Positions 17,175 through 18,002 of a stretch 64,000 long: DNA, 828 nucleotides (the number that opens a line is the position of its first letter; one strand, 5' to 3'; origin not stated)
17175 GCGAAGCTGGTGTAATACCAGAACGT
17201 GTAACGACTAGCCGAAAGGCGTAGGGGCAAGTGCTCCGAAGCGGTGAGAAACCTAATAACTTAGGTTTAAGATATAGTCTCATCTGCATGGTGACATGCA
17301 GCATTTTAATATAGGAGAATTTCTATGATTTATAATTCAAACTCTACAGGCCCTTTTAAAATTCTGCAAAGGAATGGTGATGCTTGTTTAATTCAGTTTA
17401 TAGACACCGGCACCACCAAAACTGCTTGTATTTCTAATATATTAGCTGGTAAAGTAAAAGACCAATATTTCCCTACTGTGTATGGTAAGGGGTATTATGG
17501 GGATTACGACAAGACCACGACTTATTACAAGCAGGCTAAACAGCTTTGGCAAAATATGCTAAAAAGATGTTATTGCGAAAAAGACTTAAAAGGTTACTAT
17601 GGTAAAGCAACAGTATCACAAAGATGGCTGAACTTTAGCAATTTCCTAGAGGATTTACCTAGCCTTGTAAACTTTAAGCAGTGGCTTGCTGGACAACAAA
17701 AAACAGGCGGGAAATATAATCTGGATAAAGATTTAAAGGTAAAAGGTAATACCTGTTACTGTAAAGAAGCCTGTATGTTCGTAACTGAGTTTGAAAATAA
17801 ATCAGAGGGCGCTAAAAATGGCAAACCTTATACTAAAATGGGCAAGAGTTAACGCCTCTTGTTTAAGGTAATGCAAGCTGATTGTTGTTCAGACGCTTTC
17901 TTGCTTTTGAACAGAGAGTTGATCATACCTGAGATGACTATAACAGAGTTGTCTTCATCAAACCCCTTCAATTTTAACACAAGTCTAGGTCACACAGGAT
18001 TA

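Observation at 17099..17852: Second, related group I intron-like element inserted exactly at the terminase stop codon, followed by an ORF with homing-endonuclease-like features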

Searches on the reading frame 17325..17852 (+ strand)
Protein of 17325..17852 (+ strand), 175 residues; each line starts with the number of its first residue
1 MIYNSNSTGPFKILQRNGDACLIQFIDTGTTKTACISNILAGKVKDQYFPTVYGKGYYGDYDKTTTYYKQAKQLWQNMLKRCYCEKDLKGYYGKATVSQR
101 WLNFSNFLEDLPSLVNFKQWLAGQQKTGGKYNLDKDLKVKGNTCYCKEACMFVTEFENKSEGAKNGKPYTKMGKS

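Call 4: search_protein_families(library=pfam, proteins=[window:17325-17852:+], max_evalue=0.1)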
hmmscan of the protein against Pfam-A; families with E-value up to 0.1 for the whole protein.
window:17325-17852:+ (175 aa): 1 family
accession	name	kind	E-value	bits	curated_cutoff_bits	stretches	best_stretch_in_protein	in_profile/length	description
PF01390.26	SEA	-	0.023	15.2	26.4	1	61-105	18-59/106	SEA domain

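Call 11: search_protein_families(library=phrogs, proteins=[window:17325-17852:+], max_evalue=0.1)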
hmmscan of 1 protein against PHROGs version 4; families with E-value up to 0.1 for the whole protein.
window:17325-17852:+ (175 aa): 5 families
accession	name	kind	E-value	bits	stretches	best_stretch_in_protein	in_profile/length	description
phrog_2081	-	DNA, RNA and nucleotide metabolism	8.6e-45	154.6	1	2-168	31-202/433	HNH endonuclease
phrog_953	-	DNA, RNA and nucleotide metabolism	3.2e-22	80.4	1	65-159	218-302/420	HNH endonuclease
phrog_3377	-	DNA, RNA and nucleotide metabolism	1.2e-06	29.5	1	68-115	11-62/196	HNH endonuclease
phrog_30929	-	unknown function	3.7e-06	27.1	1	46-158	12-121/413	-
phrog_8790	-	DNA, RNA and nucleotide metabolism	0.00034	21.6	1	72-159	26-100/241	restriction endonuclease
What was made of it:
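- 17325..17852 (+): Intron-encoded ORF, 175 aa: probable homing endonuclease. SH3-like N-terminal barrel, helical W-x2-M-x2-RC middle, C-terminal beta-beta-alpha with invariant L-D-K-D and N158. No histidine. phrog_2081 'HNH endonuclease' E 8.6e-45 (call 11).
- On HNH (beta-beta-alpha-Me) endonucleases: Only PHROG families carry the HNH label (call 11).
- phrog_2081, 953 and 3377 are annotated as endonuclease families (call 11).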

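Call 12: search_protein_families(library=ncbifam, proteins=[window:17325-17852:+], max_evalue=1)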
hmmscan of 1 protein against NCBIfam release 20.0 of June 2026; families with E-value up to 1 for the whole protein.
window:17325-17852:+ (175 aa): 0 families

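Call 14: find_related_loci(query=window:17325-17849:+, collection=viral_contigs, flank=3000)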
Query window:17325-17849:+ (175 aa) in viral_contigs; peptide patterns used: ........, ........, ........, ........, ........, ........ (x = any residue, [..] = any of these).
21 stretches matched a pattern; 16 encode a relative of the query (tblastn E <= 1e-3); 16 distinct loci.
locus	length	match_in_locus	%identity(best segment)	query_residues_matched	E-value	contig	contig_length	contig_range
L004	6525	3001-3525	100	1-175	7e-118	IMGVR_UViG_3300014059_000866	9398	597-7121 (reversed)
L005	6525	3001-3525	98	1-175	1e-115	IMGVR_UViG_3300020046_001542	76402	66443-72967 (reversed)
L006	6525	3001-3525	98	1-175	1e-115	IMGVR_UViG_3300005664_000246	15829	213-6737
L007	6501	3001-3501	62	3-170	2e-65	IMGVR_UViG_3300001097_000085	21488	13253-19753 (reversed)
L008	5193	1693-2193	62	3-170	2e-65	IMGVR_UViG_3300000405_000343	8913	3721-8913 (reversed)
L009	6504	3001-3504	59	3-171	7e-61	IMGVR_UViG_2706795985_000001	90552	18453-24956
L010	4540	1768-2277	56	2-171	1e-60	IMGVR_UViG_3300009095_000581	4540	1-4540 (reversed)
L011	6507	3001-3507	57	5-174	4e-60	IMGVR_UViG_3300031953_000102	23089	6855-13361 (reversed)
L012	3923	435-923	58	3-165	3e-60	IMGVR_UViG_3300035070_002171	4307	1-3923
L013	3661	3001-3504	57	3-171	2e-59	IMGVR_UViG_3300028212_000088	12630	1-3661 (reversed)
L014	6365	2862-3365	57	3-171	3e-59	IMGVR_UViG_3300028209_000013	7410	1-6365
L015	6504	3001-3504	57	3-171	4e-59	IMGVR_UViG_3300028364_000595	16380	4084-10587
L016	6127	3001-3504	57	3-171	3e-59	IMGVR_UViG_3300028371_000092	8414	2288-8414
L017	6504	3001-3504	57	3-171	3e-59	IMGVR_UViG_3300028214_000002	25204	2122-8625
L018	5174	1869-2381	55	3-174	1e-57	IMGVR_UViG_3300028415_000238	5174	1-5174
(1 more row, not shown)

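Call 15: search_solved_structures(query=window:17325-17849:+, max_evalue=10, show_alignments=2)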
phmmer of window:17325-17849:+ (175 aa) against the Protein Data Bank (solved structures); distinct sequences matched with E-value up to 10: 11.
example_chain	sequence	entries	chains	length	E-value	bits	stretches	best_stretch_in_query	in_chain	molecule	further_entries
2wqh_A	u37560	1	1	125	0.041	17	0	54-82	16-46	CTPR3Y3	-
5owv_A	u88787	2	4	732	0.64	13.1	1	58-117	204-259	GTP-binding protein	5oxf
1na0_A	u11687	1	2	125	0.76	12.9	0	54-81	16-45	designed protein CTPR3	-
1ivz_A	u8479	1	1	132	1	12.5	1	62-118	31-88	hypothetical protein 1110008I14RIK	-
1na3_A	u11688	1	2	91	1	12.4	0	54-80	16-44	designed protein CTPR2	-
7obi_A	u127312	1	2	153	2.2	11.4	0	55-77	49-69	CTPR-rv4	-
5g15_B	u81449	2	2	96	2.7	11.1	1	16-68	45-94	MB1 MONOBODY | Mb1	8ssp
6vfh_A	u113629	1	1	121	2.8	11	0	54-76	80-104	T33_dn10A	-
6v8e_A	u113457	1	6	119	2.9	11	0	54-80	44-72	Designed protein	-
3kd7_A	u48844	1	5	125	5.9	10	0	54-123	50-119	CTPR390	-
6vfi_B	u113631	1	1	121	6.3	9.9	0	54-80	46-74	O43_dn18B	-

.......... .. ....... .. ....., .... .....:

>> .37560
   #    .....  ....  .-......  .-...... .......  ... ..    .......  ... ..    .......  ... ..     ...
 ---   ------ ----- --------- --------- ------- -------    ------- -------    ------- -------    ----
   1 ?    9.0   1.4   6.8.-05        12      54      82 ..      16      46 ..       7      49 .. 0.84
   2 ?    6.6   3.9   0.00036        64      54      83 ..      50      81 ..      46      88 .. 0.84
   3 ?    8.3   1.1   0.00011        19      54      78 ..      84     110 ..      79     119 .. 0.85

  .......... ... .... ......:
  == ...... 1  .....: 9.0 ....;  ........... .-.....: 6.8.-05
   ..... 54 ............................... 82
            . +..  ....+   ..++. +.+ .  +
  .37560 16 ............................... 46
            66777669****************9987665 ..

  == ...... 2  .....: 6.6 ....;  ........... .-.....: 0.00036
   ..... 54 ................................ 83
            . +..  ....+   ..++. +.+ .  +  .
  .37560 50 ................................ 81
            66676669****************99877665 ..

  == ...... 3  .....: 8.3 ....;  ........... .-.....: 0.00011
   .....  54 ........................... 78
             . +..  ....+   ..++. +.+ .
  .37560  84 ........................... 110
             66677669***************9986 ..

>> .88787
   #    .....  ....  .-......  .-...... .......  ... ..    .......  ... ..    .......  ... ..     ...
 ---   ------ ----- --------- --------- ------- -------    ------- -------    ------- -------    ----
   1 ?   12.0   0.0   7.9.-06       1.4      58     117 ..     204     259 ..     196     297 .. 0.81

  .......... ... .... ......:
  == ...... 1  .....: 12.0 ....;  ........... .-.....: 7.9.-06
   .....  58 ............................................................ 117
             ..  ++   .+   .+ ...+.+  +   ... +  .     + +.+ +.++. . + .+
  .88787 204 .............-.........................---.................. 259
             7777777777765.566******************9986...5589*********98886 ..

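Call 18: find_homologous_proteins(query=window:17325-17849:+, max_evalue=0.001)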
Query window:17325-17849:+ (175 aa): 184 proteins with E <= 0.001 among 195 candidates; the best 120 are listed.
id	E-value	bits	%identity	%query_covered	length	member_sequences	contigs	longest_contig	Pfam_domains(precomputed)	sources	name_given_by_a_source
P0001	2.4e-116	404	100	100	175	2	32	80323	-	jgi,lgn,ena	-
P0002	5.7e-71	256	59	97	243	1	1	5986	-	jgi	jgi:hypothetical protein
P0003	4.4e-70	253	65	98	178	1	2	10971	-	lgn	-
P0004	2.6e-69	251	64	97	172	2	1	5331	-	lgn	-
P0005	9.9e-68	246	60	94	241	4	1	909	-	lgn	-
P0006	1.1e-67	245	67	99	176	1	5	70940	-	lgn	-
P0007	3.0e-67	244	63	97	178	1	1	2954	-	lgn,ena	-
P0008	5.4e-67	243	64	99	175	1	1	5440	-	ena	-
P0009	6.6e-67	243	66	97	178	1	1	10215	-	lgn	-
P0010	9.9e-67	242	61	92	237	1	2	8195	-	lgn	-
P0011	1.8e-66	241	64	99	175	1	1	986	-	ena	-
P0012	2.4e-66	241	64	98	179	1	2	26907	-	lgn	-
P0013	1.2e-65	239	57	94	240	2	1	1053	-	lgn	-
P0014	4.2e-64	234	61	95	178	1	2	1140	-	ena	-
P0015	1.1e-62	229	61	93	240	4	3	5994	-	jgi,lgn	jgi:hypothetical protein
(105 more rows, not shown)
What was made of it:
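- The ORF is intact in more than 180 relatives (call 18).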

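Call 24: find_related_loci(query=A1, collection=metagenome_contigs, flank=1500)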
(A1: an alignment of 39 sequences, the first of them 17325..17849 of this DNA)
Query A1 (175 aa) in metagenome_contigs; peptide patterns used: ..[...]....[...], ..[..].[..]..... (x = any residue, [..] = any of these).
343 stretches matched a pattern; 228 encode a relative of the query (tblastn E <= 1e-3); the best 80 are kept; 80 distinct loci.
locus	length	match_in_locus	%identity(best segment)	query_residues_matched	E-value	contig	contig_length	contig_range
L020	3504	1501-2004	66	3-171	2e-73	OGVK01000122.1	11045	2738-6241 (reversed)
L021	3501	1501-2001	62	3-170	6e-65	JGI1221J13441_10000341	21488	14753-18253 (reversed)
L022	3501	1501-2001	63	3-171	6e-65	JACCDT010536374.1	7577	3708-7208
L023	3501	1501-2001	63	3-171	6e-65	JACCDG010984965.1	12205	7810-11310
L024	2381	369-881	57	3-174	1e-62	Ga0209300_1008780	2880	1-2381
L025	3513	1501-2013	58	3-174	6e-62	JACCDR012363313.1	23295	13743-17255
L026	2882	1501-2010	58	2-171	7e-61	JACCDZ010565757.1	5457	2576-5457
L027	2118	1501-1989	60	3-165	3e-61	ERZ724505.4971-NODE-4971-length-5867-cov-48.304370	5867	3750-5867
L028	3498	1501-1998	56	5-171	2e-60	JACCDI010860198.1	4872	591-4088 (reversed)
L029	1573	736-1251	54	2-174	9e-63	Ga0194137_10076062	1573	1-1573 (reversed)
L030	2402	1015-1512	56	5-171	4e-61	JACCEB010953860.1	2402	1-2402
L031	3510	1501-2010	56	2-171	3e-60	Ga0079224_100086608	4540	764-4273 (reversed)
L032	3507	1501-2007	57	5-174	1e-59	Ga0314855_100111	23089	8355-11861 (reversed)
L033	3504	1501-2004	57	3-171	6e-59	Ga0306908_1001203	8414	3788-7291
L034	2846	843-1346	57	3-171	9e-59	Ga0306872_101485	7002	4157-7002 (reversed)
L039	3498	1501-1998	53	2-167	8e-56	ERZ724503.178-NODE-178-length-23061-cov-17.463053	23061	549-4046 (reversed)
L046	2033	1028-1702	52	2-165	3e-52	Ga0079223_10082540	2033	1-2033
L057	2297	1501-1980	58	12-171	2e-47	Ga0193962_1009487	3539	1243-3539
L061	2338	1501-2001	47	1-171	5e-46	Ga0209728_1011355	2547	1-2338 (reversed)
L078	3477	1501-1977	44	5-167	5e-40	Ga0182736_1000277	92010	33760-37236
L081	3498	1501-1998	45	1-174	2e-37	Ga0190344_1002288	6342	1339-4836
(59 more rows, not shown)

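Call 28: predict_structure(alignment_id=A1)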
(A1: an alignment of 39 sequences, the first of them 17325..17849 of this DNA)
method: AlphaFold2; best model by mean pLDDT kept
length: 175 residues; sequences in the alignment: 39
mean_pLDDT: 91.7   pTM: 0.83
mean pLDDT of the five models: 91.7, 91.3, 90.7, 90.5, 90.4
residues with pLDDT >= 90: 146; 70-90: 14; 50-70: 9; < 50: 6
segments of 3 or more residues with pLDDT < 50: 171-175
pLDDT, mean of each block of 10 residues (from residue 1): 95 98 97 97 96 95 96 97 93 96 98 98 91 93 96 88 57 45
secondary structure, 60 per line:
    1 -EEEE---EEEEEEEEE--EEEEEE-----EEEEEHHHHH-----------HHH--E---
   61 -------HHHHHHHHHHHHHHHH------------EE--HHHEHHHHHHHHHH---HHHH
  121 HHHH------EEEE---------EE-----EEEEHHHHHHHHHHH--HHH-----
elements in order: E2-5 E9-17 E20-25 E31-35 H36-40 H68-83 H104-113 H117-124 E131-134 E151-154 H155-165
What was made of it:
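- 17325..17852 (+): AF2 pLDDT 91.7 (call 28).
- On HNH (beta-beta-alpha-Me) endonucleases: The model has strands 131-134 and 151-154 plus helix 155-165 (call 28).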

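Call 35: search_protein_families(library=pfam, alignment_id=A1, max_evalue=1)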
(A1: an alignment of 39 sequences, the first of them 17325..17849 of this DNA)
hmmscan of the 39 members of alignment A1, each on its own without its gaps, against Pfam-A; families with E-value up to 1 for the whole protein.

A. member 1, window:17325-17849:+ (175 aa): 1 family
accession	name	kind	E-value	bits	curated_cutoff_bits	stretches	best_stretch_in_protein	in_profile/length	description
PF01390.26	SEA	-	0.023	15.2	26.4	1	61-105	18-59/106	SEA domain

B. families by the number of members that match (of 39 scanned): 22 families
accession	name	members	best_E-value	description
PF01237.23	Oxysterol_BP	2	0.016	Oxysterol-binding protein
PF05122.18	SpdB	2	0.14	Mobile element transfer protein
PF22028.2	DUF6934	1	0.0092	Family of unknown function (DUF6934)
PF03139.20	AnfG_VnfG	1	0.0094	Vanadium/alternative nitrogenase delta subunit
PF07080.17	DUF1348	1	0.015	Protein of unknown function (DUF1348)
PF13454.12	NAD_binding_9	1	0.018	FAD-NAD(P)-binding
PF01390.26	SEA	1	0.023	SEA domain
PF13715.12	CarbopepD_reg_2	1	0.027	CarboxypepD_reg-like domain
PF18115.7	Tudor_3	1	0.027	DNA repair protein Crb2 Tudor domain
PF19205.5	DUF5877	1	0.036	Family of unknown function (DUF5877)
PF25171.1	Beta-prop_WDR36-Utp21_1st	1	0.039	WDR36/Utp21 first beta-propeller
PF24556.1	SH3_Myosin-XVIIIa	1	0.045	Unconventional myosin-XVIIIa SH3 domain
PF13145.12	Rotamase_2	1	0.047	PPIC-type PPIASE domain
PF10720.14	DUF2515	1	0.048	Protein of unknown function (DUF2515)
PF06489.16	Orthopox_A49R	1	0.14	Orthopoxvirus A49R protein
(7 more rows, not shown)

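Call 36: search_solved_structures(query=A1, max_evalue=10, show_alignments=3)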
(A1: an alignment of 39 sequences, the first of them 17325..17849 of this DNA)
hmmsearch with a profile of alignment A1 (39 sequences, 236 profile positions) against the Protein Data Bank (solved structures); distinct sequences matched with E-value up to 10: 0.

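Call 37: fold_search(model_id=the predicted structure, library=pdb)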
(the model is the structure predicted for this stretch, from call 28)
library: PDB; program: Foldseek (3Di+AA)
matches with E <= 10: 909; with E <= 0.001: 0
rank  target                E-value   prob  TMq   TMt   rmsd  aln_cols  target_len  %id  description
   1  5m05                  3.3e-02  1.00  0.18  0.05   2.4        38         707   18  Chicken smooth muscle myosin motor domain co-crystallized with the specific CK-571 inhibitor, MgADP form (released 2016-11-16)
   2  7pik_B                7.6e-02  0.33  0.18  0.07  14.7        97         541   11  Cryo-EM structure of E. coli TnsB in complex with right end fragment of Tn7 transposon (released 2022-06-15)
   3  7pik_A                8.7e-02  0.28  0.17  0.20  14.8        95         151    9  Cryo-EM structure of E. coli TnsB in complex with right end fragment of Tn7 transposon (released 2022-06-15)
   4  6z47_A                1.3e-01  0.51  0.19  0.05  10.2        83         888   11  Smooth muscle myosin shutdown state heads region (released 2020-12-09)
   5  2otg_A                1.9e-01  0.97  0.18  0.04   2.5        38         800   13  Rigor-like structures of muscle myosins reveal key mechanical elements in the transduction pathways of this allosteric (released 2007-05-29)
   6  1br1_A                1.9e-01  0.95  0.17  0.04   2.5        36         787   19  SMOOTH MUSCLE MYOSIN MOTOR DOMAIN-ESSENTIAL LIGHT CHAIN COMPLEX WITH MGADP.ALF4 BOUND AT THE ACTIVE SITE (released 1998-09-09)
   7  1i84_S                1.9e-01  0.95  0.17  0.04   2.5        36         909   19  CRYO-EM STRUCTURE OF THE HEAVY MEROMYOSIN SUBFRAGMENT OF CHICKEN GIZZARD SMOOTH MUSCLE MYOSIN WITH REGULATORY LIGHT CH (released 2001-03-28)
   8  5t45                  1.9e-01  0.47  0.19  0.05  11.6        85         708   13  Chicken smooth muscle myosin motor domain co-crystallized with the specific CK-571 inhibitor, MgADP.BeFx form (released 2016-11-16)
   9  1x27_A                2.0e-01  0.93  0.16  0.17   4.7        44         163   18  Crystal Structure of Lck SH2-SH3 with SH2 binding site of p130Cas (released 2006-02-07)
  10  3j04_A                2.4e-01  0.97  0.19  0.04   2.5        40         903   20  EM structure of the heavy meromyosin subfragment of Chick smooth muscle Myosin with regulatory light chain in phosphor (released 2011-11-16)
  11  7pik_C                2.6e-01  0.18  0.18  0.06  14.3        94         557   12  Cryo-EM structure of E. coli TnsB in complex with right end fragment of Tn7 transposon (released 2022-06-15)
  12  1kk8_A                2.7e-01  0.96  0.18  0.04   2.5        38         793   16  SCALLOP MYOSIN (S1-ADP-BeFx) IN THE ACTIN-DETACHED CONFORMATION (released 2002-10-09)
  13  1ihw_MODEL_1_A        2.9e-01  0.80  0.17  0.48   2.7        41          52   27  SOLUTION STRUCTURE OF THE DNA BINDING DOMAIN OF HIV-1 INTEGRASE, NMR, 40 STRUCTURES (released 1996-07-11)
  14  9ihl                  3.1e-01  0.94  0.18  0.04   2.5        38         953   13  Crystal Structure of the Human Nonmuscle Myosin 2A Motor Domain (released 2025-09-24)
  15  6zn8_C                3.3e-01  0.96  0.20  0.49   2.1        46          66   15  Crystal structure of the H. influenzae VapXD toxin-antitoxin complex (released 2020-11-04)
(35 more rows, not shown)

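Call 53: fold_search(model_id=the predicted structure, library=viral)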
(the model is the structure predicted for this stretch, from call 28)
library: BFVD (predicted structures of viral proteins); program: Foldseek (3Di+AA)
matches with E <= 10: 1329; with E <= 0.001: 69
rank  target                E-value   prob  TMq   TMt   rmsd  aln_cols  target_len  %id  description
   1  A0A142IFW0            1.4e-23  1.00  0.91  0.90   2.6       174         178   57  Uncharacterized protein [Pseudomonas phage vB_PsyM_KIL3b]
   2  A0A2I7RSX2            3.3e-15  1.00  0.75  0.45   3.6       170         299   31  (no name in the UniProt tables at hand)
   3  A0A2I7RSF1            9.6e-15  1.00  0.75  0.61   3.5       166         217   34  (no name in the UniProt tables at hand)
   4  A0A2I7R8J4            1.7e-14  1.00  0.75  0.60   3.6       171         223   32  (no name in the UniProt tables at hand)
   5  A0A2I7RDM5            2.5e-14  1.00  0.74  0.48   3.6       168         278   33  (no name in the UniProt tables at hand)
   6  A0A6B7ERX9            4.4e-14  1.00  0.77  0.54   3.7       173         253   29  (no name in the UniProt tables at hand)
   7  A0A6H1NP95            1.1e-13  1.00  0.81  0.67   4.5       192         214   28  (no name in the UniProt tables at hand)
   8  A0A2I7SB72            2.0e-13  1.00  0.75  0.55   3.1       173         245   29  (no name in the UniProt tables at hand)
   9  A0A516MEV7            2.3e-13  1.00  0.79  0.58   2.5       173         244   29  (no name in the UniProt tables at hand)
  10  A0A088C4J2            9.3e-13  1.00  0.72  0.43   3.4       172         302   28  (no name in the UniProt tables at hand)
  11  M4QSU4                1.7e-12  1.00  0.71  0.40   3.6       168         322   28  (no name in the UniProt tables at hand)
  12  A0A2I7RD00            8.7e-12  1.00  0.68  0.49   3.8       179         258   27  (no name in the UniProt tables at hand)
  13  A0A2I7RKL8            1.3e-11  1.00  0.71  0.37   4.0       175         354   29  (no name in the UniProt tables at hand)
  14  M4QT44                1.6e-11  1.00  0.68  0.54   2.7       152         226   29  (no name in the UniProt tables at hand)
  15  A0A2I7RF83            2.0e-11  1.00  0.67  0.44   5.1       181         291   26  (no name in the UniProt tables at hand)
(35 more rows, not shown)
